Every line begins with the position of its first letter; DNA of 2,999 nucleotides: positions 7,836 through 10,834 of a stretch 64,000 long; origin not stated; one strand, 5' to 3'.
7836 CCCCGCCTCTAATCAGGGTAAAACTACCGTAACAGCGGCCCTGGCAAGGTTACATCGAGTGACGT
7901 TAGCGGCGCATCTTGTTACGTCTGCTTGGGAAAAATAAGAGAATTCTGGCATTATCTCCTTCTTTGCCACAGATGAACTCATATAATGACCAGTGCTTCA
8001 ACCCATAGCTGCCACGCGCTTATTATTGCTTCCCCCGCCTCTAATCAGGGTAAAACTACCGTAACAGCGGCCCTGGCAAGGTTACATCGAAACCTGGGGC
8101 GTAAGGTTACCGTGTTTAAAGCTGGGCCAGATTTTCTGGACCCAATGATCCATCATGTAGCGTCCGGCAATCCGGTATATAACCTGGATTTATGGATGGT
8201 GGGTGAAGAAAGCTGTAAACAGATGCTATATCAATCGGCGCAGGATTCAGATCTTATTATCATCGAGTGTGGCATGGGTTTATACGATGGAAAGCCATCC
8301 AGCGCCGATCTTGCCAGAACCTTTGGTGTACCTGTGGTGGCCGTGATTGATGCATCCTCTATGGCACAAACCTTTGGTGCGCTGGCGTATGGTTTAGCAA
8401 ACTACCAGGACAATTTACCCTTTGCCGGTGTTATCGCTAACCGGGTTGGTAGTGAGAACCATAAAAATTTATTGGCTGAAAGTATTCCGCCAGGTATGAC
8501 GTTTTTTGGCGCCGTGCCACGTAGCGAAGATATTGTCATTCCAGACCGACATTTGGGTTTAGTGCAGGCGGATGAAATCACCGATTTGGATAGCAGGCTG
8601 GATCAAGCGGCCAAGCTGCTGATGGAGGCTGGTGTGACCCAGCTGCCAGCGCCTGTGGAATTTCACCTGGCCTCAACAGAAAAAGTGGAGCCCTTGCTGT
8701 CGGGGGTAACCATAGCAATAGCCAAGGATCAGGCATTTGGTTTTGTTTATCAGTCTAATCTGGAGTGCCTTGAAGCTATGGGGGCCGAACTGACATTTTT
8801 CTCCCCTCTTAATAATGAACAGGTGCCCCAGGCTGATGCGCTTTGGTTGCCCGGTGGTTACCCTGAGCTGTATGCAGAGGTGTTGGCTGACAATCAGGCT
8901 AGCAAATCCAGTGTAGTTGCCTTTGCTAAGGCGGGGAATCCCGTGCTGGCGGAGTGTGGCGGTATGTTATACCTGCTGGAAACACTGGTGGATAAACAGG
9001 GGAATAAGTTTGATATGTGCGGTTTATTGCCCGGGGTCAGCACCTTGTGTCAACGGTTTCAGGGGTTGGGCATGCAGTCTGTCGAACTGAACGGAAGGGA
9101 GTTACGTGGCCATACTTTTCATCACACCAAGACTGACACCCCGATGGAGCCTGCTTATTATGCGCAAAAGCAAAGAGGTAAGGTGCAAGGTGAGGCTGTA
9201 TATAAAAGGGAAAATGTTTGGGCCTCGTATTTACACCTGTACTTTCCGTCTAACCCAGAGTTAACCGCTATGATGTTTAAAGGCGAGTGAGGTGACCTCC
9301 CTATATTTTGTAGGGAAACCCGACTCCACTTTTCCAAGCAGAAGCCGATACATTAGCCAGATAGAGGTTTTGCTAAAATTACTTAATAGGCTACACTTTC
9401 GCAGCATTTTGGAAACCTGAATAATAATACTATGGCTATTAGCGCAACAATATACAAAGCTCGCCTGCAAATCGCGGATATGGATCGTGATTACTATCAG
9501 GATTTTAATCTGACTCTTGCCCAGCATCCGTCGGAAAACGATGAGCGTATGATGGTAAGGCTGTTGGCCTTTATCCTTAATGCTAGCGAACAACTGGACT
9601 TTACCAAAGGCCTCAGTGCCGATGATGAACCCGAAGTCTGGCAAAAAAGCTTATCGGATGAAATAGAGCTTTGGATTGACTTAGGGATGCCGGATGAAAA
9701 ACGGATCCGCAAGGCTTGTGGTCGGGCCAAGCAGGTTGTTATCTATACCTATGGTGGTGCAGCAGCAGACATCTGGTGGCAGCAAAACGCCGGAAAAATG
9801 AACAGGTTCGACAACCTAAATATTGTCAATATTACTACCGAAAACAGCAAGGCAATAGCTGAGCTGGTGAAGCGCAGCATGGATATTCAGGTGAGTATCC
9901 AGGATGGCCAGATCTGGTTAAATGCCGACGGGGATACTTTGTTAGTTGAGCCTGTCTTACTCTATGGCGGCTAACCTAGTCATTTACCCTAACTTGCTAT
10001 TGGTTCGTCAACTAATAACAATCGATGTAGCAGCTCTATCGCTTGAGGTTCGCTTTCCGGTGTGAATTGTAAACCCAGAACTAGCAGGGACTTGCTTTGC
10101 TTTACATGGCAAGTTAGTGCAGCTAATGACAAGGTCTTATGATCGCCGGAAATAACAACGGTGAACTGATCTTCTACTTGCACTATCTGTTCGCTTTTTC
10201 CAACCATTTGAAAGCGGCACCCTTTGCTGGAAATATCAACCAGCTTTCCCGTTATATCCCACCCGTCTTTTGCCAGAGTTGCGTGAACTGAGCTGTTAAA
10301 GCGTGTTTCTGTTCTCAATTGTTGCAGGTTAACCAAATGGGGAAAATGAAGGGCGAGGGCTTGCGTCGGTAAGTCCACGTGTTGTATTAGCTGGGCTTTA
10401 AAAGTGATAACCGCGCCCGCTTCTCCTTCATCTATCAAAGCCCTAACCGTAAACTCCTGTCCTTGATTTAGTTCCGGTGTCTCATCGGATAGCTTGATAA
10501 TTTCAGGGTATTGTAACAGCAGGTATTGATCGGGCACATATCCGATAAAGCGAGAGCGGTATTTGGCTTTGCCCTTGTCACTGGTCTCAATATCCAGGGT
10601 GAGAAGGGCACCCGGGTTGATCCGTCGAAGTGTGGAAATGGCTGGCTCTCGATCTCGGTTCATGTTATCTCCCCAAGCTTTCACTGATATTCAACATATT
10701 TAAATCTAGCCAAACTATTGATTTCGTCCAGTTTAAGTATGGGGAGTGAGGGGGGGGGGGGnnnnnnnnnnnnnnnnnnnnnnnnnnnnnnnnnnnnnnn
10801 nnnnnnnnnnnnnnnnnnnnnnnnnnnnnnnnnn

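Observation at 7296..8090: Four-fold 197-bp tandem amplification of the cbiA 5' region, creating three extra start codons and short decoy ORFs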

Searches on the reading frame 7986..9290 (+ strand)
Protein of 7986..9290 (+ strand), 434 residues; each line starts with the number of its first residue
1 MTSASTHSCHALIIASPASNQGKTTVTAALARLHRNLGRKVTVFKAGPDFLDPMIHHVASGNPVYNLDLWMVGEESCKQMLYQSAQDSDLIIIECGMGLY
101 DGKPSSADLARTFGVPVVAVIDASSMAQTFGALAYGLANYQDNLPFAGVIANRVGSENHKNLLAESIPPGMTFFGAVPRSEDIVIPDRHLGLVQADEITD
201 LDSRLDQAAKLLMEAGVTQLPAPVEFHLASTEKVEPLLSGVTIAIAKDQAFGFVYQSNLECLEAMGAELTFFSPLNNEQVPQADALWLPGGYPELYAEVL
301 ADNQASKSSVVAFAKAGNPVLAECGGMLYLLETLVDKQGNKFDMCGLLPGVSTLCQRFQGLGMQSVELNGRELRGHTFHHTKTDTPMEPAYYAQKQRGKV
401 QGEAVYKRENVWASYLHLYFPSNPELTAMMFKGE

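Call 6: search_protein_families(library=pfam, proteins=[window:7986-9290:+])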
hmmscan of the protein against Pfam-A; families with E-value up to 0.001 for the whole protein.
window:7986-9290:+ (434 aa): 3 families
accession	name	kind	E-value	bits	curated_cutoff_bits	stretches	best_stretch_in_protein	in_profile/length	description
PF07685.20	GATase_3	-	3e-35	122.1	27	1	242-423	1-194/196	CobB/CobQ-like glutamine amidotransferase domain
PF01656.29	CbiA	-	1.3e-16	61.1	25.4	1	12-186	1-119/125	CobQ/CobB/MinD/ParA nucleotide binding domain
PF13500.12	AAA_26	-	3.7e-09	37.2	27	1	78-183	89-194/198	AAA domain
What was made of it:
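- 7986..9290 (+): Intact cbiA, encoding cobyrinate a,c-diamide synthase (434 aa). Pfam CbiA plus GATase_3 (call 6).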

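Call 8: find_encoding_contigs(protein=window:7986-9290:+, flank=5000, max_places=10)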
Protein window:7986-9290:+ (434 aa): no gene with exactly this product is on record in the collection.

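Call 9: find_related_loci(query=window:7986-9287:+, collection=genome_contigs, flank=5000)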
Query window:7986-9287:+ (434 aa) in genome_contigs; peptide patterns used: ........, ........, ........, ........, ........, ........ (x = any residue, [..] = any of these).
265 stretches matched a pattern; 204 encode a relative of the query (tblastn E <= 1e-3); the best 80 are kept; 80 distinct loci.
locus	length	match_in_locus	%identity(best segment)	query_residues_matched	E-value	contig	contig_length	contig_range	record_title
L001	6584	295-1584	60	3-432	3e-176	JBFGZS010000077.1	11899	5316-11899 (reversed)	MAG: Motiliproteus sp. isolate Mix_sand06.2021.04.G.53 k141_1293467_length_11899_cov_29.2756, whole genome shotgun seque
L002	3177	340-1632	60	2-432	0e+0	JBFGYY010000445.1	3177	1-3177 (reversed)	MAG: Motiliproteus sp. isolate Mix_sand06.2021.04.G.28 k141_1657081_length_3177_cov_9.0000, whole genome shotgun sequenc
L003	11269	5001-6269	59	9-432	4e-165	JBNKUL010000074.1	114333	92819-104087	MAG: Thiohalomonadaceae bacterium isolate A1A2.bin.45.orig k141_130509, whole genome shotgun sequence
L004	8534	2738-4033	54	3-434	8e-165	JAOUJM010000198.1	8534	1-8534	MAG: Gammaproteobacteria bacterium isolate 8_1_Jan_SF_Bin103 8_1_Jan_SF_Bin103_scaffold_4933_c1, whole genome shotgun se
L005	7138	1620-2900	58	6-431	3e-162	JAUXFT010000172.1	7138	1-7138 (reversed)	MAG: Aestuariirhabdus sp. isolate CSMAG_2910 CSMAG_2910_k117_6740502_length_7138_cov_25.0000, whole genome shotgun seque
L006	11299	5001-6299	56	2-432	1e-161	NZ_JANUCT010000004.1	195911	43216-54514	Methylohalomonas lacus strain HMT 1 Ga0466805_04, whole genome shotgun sequence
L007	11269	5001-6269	57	9-431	1e-160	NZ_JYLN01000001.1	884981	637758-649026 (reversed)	Pseudomonas paralactis strain DSM 29164 1_884981_17.7329, whole genome shotgun sequence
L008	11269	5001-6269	57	9-431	2e-158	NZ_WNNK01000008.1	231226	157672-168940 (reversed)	Pseudomonas spelaei strain CCM 7893 Pseudomonas_CCM7893_cont8_231226nt_UniDepth_0.99x, whole genome shotgun sequence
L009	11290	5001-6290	57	8-432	2e-158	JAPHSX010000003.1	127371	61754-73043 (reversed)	MAG: Gammaproteobacteria bacterium isolate N3S-Bin_5 c_000000405025, whole genome shotgun sequence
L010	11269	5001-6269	56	9-431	8e-158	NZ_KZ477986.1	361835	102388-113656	Pseudomonas fluorescens strain PfR 37 scf_19449_2, whole genome shotgun sequence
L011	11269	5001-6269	56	9-431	9e-158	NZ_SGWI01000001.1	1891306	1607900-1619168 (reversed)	Pseudomonas sp. BCA17 strain BCA-17 1, whole genome shotgun sequence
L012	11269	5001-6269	56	9-431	6e-158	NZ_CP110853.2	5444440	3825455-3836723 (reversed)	Pseudomonas sp. 16FHM2 chromosome, complete genome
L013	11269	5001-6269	56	9-431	1e-157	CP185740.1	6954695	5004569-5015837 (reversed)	Pseudomonas fluorescens strain CFBP13716 chromosome, complete genome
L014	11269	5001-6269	56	9-431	1e-157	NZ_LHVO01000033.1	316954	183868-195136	Pseudomonas sp. MIACH PREFIX_contig_33, whole genome shotgun sequence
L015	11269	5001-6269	56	9-431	2e-157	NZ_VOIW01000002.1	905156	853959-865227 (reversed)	Pseudomonas haemolytica strain DSM 108987 2_905156_57.2821, whole genome shotgun sequence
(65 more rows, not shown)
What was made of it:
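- Tried and rejected: genome_contigs: best hit 60% identity (call 9).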

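Call 12: find_homologous_proteins(query=window:7986-9287:+, max_evalue=1e-50)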
Query window:7986-9287:+ (434 aa): 8000 proteins with E <= 1e-50 among 8000 candidates; the best 120 are listed.
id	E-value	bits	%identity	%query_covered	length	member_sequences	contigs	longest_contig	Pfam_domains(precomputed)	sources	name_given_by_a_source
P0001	2.4e-292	987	100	100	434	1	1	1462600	PF01656.30,PF07685.21,PF13500.13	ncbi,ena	-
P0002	1.9e-179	615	63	98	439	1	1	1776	PF01656.30,PF07685.21,PF13500.13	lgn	-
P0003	1.5e-177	609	64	98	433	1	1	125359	PF01656.30,PF07685.21,PF13500.13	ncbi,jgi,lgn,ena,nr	ncbi:MAG: cobyrinate a,c-diamide synthase [Gammaproteobacteria bacterium]|nr:cobyrinate a,c-diamide 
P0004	1.4e-175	603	61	100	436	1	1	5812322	PF01656.30,PF07685.21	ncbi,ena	-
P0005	8.8e-170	584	60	99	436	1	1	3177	PF01656.30,PF07685.21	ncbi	-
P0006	3.2e-168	578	60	99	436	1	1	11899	PF01656.30,PF07685.21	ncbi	-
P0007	2.2e-167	576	58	100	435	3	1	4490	PF01656.30,PF07685.21,PF13500.13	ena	-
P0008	7.9e-167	574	60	98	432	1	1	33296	PF01656.30,PF07685.21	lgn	-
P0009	1.9e-166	572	60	98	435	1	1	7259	PF01656.30,PF07685.21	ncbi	-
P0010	3.0e-165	569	59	98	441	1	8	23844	PF01656.30,PF07685.21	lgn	-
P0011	3.3e-164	565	58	100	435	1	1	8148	PF01656.30,PF07685.21,PF13500.13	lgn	-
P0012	3.9e-164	565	59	98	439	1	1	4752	PF01656.30,PF07685.21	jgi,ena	-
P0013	3.9e-164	565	57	99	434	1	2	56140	PF01656.30,PF07685.21,PF13500.13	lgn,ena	-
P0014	1.7e-163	563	57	100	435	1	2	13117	PF01656.30,PF07685.21,PF13500.13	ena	-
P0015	3.9e-163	562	55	100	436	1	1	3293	PF01656.30,PF07685.21,PF13500.13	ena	-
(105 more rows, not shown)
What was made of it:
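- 7986..9290 (+): The best non-self hit is 64% identical (call 12).
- Tried and rejected: CbiA search: self, then 64% (call 12).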

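Call 13: list_cluster_members(proteins=[P0001, P0004, P0003])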
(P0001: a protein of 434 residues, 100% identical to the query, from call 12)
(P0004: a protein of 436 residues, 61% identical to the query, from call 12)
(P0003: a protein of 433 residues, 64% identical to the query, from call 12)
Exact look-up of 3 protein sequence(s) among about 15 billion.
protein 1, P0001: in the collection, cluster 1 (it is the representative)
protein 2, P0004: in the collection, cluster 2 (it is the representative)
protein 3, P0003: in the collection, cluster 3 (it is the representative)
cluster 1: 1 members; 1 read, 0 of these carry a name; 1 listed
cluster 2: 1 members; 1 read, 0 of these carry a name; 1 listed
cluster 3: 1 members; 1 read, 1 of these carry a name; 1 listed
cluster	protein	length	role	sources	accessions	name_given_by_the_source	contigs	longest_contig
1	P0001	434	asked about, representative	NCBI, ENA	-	-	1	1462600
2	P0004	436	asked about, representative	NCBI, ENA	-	-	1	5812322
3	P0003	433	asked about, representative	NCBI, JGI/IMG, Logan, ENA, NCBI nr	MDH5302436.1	MAG: cobyrinate a,c-diamide synthase [Gammaproteobacteria bacterium] | cobyrinate a,c-diamide synthase [Gammaproteobacteria bacterium]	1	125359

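Call 14: find_encoding_contigs(protein=P0001, flank=3000, max_places=6)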
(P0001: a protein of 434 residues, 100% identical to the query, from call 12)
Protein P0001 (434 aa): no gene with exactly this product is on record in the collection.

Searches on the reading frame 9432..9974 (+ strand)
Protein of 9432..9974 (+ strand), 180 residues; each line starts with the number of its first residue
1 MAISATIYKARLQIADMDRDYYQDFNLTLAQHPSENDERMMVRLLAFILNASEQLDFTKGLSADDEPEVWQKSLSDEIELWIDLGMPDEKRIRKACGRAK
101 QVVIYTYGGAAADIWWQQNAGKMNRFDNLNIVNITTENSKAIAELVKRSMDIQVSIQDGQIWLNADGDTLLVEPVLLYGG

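Call 6: search_protein_families(library=pfam, proteins=[window:9432-9974:+])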
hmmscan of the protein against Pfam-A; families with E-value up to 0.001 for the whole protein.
window:9432-9974:+ (180 aa): 1 family
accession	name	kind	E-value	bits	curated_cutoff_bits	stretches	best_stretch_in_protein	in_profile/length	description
PF07152.18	YaeQ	-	1.4e-79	266.2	25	1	1-173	1-172/173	YaeQ protein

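Call 31: find_encoding_contigs(protein=window:9432-9974:+, flank=10000)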
Protein window:9432-9974:+ (180 aa): no gene with exactly this product is on record in the collection.

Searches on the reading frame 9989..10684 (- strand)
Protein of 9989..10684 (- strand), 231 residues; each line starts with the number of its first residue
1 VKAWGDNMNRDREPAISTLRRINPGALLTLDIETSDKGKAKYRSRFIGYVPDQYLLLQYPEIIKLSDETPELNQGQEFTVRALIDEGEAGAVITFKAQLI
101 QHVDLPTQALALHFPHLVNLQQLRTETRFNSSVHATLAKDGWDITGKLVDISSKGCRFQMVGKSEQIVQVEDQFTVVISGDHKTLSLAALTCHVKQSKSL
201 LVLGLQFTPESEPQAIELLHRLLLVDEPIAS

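Call 19: search_protein_families(library=ncbifam, proteins=[window:9989-10684:-], max_evalue=1e-10)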
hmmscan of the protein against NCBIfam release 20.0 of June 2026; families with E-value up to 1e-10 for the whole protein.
window:9989-10684:- (231 aa): 0 families

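Call 42: search_protein_families(library=pfam, proteins=[window:9989-10684:-], max_evalue=0.00001)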
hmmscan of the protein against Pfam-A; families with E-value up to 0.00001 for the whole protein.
window:9989-10684:- (231 aa): 2 families
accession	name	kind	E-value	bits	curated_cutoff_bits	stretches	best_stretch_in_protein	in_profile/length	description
PF07238.19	PilZ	-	6e-13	49.4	22.5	1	122-223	1-100/102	PilZ domain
PF12945.12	PilZNR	-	5.1e-10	39.8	23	1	24-115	2-85/85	Flagellar protein YcgR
